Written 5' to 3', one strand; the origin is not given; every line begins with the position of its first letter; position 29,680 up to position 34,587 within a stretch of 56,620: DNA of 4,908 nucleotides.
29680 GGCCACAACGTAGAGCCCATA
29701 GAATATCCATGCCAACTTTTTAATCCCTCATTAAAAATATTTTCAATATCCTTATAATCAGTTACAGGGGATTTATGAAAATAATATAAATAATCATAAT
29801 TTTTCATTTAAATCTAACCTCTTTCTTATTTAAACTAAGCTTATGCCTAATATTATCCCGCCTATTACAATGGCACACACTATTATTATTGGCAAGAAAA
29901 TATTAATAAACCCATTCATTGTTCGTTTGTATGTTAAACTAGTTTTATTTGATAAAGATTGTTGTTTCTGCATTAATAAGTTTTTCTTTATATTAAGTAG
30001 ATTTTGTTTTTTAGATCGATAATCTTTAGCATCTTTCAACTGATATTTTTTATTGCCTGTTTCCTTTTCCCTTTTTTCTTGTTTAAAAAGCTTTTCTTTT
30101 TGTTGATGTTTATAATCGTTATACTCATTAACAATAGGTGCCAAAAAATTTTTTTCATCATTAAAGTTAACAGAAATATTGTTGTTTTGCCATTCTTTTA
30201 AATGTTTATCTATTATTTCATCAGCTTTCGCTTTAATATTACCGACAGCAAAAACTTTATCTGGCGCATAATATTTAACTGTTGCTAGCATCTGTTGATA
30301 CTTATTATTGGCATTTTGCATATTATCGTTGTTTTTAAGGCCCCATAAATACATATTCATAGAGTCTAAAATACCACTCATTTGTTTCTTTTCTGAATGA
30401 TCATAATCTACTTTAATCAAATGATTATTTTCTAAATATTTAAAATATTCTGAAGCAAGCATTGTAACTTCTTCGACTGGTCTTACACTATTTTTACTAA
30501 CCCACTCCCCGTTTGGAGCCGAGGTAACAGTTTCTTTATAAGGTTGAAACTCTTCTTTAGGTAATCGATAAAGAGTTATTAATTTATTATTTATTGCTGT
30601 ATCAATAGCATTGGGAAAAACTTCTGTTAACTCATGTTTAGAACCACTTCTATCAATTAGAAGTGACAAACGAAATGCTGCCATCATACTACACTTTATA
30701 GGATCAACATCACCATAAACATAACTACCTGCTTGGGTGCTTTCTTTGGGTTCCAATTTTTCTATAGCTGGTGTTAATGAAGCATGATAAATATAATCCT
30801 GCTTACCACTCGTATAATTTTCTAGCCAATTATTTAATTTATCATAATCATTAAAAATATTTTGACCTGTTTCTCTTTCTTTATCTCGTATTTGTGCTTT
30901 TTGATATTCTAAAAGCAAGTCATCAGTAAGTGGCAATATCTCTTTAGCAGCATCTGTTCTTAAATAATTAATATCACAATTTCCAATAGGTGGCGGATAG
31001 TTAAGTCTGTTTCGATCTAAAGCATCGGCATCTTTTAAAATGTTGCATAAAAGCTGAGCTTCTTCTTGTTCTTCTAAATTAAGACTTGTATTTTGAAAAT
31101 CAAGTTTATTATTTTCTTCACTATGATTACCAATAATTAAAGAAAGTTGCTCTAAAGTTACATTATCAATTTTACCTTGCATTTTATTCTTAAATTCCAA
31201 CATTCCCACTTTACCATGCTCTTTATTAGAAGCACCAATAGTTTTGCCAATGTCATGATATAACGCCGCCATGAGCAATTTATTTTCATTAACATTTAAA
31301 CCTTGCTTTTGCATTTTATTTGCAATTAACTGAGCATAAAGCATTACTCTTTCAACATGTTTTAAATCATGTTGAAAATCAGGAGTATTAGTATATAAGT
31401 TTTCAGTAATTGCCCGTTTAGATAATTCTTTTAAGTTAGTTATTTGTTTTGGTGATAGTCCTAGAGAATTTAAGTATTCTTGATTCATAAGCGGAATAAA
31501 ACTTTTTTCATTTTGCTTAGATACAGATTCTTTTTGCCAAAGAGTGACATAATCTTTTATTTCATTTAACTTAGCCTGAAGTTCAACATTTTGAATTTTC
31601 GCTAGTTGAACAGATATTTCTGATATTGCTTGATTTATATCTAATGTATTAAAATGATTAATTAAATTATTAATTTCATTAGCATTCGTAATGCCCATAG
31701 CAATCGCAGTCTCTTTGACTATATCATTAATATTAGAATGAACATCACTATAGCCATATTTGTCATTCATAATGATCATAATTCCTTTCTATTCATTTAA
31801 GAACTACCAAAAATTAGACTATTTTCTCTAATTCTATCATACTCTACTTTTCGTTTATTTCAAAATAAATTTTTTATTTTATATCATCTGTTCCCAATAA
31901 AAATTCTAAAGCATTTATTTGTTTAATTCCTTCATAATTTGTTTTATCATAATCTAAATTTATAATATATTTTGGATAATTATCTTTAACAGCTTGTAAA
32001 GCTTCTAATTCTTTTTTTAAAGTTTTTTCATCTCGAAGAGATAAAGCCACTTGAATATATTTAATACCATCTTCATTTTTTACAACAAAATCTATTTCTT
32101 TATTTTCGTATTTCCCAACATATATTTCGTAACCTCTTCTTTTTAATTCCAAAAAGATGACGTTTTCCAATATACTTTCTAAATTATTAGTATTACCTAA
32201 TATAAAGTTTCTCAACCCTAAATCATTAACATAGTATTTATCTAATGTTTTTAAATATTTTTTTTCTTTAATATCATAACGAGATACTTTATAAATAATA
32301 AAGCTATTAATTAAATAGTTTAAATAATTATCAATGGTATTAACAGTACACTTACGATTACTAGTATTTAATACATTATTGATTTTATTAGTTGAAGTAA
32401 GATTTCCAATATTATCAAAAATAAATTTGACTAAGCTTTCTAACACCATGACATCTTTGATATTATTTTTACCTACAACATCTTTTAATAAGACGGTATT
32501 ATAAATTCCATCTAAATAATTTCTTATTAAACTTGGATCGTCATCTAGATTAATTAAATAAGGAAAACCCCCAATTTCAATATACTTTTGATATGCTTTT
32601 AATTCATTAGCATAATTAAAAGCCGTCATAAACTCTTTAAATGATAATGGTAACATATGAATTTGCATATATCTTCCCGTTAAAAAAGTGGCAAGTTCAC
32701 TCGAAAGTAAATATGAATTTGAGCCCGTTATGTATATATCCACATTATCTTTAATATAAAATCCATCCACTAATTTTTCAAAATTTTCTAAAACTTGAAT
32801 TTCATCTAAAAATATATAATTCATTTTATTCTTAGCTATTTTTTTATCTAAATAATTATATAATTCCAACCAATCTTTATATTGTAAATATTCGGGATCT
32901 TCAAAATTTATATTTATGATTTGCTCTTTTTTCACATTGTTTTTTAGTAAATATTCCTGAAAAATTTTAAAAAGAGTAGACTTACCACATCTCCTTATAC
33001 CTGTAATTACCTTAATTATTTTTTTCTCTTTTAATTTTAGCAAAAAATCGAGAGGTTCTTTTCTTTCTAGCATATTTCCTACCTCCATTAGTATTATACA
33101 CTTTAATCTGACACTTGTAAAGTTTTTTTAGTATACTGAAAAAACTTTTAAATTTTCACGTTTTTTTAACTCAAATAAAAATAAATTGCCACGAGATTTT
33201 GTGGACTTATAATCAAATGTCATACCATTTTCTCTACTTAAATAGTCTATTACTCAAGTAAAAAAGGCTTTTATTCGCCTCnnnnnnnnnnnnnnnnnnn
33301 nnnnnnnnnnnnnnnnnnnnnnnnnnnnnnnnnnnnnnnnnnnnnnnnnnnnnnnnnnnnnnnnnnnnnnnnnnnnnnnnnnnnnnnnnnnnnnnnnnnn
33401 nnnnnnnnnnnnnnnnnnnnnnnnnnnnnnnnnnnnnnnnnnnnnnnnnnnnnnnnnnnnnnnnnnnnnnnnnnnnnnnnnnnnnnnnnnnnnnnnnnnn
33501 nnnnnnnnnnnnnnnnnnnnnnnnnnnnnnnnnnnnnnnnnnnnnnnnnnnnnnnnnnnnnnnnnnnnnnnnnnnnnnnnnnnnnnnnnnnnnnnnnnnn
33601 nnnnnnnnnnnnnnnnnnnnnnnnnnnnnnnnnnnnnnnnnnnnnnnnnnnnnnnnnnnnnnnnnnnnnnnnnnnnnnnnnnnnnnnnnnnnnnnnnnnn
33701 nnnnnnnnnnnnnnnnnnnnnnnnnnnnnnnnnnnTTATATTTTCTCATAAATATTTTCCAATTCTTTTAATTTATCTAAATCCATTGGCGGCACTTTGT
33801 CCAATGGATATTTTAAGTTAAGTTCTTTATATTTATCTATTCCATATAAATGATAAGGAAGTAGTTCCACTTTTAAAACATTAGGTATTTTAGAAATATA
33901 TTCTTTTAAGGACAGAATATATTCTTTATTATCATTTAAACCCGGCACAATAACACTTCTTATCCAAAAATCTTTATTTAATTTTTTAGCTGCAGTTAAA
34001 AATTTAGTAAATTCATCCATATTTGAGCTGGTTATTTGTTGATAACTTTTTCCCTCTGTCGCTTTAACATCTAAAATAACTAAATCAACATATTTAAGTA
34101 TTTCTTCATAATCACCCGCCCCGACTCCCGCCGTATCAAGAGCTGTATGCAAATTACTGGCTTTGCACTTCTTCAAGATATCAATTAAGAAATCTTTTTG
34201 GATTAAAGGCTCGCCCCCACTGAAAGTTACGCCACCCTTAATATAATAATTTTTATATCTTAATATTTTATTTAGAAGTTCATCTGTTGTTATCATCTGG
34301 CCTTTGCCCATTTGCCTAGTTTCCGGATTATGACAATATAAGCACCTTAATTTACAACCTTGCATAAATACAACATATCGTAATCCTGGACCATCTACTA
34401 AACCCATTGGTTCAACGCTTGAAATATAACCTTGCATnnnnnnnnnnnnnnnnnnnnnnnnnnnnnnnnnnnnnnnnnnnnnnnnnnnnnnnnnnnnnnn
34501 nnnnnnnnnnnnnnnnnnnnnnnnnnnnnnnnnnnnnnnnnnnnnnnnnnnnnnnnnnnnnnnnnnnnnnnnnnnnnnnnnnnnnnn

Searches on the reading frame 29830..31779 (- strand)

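Call 9: search_protein_families(library=pfam, proteins=[window:29830-31779:-], max_evalue=0.00001)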
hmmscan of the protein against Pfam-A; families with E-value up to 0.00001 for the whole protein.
window:29830-31779:- (649 aa): 1 family
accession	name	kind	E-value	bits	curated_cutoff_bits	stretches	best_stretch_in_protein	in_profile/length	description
PF01966.28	HD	-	3.6e-13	50.3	22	1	140-256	3-115/116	HD domain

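Call 85: search_protein_families(library=padloc, proteins=[window:29830-31779:-], max_evalue=0.001)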
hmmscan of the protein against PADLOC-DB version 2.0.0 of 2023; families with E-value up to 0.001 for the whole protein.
window:29830-31779:- (649 aa): 0 families

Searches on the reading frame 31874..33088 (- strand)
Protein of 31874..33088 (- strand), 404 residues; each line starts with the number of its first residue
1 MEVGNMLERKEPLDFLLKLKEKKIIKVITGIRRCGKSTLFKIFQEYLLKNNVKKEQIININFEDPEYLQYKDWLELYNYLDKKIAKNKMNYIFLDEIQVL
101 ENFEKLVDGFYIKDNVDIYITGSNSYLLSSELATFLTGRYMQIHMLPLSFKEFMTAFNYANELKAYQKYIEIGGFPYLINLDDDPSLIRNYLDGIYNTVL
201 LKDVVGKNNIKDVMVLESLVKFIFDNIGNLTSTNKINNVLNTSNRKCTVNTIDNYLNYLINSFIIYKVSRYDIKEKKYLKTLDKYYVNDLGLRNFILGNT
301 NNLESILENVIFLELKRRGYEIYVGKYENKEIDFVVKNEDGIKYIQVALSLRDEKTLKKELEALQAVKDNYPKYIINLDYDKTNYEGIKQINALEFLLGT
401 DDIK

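Call 9: search_protein_families(library=pfam, proteins=[window:31874-33088:-], max_evalue=0.00001)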
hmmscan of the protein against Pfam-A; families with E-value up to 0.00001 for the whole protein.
window:31874-33088:- (404 aa): 2 families
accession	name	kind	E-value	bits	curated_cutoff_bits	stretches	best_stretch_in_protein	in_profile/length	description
PF13173.12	AAA_14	-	3.6e-35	121.2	27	1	25-154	4-129/129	AAA domain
PF13635.12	DUF4143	-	1.9e-19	70.4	28.1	1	202-347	2-157/160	Domain of unknown function (DUF4143)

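Call 85: search_protein_families(library=padloc, proteins=[window:31874-33088:-], max_evalue=0.001)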
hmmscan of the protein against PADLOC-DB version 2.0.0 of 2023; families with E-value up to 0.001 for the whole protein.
window:31874-33088:- (404 aa): 7 families
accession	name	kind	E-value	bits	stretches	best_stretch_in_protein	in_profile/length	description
PDLC04787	PDC-S01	-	3.1e-153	508.5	1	5-399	9-408/412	-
PDLC04789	PDC-S01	-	2.8e-42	143.1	1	6-356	1-347/375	-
PDLC04791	PDC-S01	-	5.8e-30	102.2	1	10-368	5-367/395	-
PDLC04790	PDC-S01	-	7.6e-19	65.7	1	19-342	24-360/422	-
PDLC04786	PDC-S01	-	5.5e-18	62.9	1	27-359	24-397/439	-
PDLC04788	PDC-S01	-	2.3e-11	41.3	1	27-302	23-316/448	-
PDLC04792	PDC-S01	-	5.1e-11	39.8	1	7-162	2-160/452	-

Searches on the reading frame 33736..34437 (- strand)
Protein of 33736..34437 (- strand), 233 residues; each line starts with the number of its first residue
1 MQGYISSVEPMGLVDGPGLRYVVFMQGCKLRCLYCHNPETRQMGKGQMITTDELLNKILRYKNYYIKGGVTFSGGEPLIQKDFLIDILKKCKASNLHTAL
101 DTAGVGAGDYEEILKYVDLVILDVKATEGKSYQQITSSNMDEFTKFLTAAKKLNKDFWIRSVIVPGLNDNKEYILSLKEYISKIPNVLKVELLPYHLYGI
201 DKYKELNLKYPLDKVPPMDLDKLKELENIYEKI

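Call 50: search_protein_families(library=pfam, proteins=[window:33736-34437:-], max_evalue=0.00001)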
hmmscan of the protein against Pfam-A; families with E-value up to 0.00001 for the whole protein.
window:33736-34437:- (233 aa): 2 families
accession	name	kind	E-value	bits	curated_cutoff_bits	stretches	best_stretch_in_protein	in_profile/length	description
PF04055.27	Radical_SAM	-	2.3e-23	83.6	29.5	1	22-172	1-160/166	Radical SAM superfamily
PF13353.11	Fer4_12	-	1.2e-21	77.8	22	1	14-131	1-122/137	4Fe-4S single cluster domain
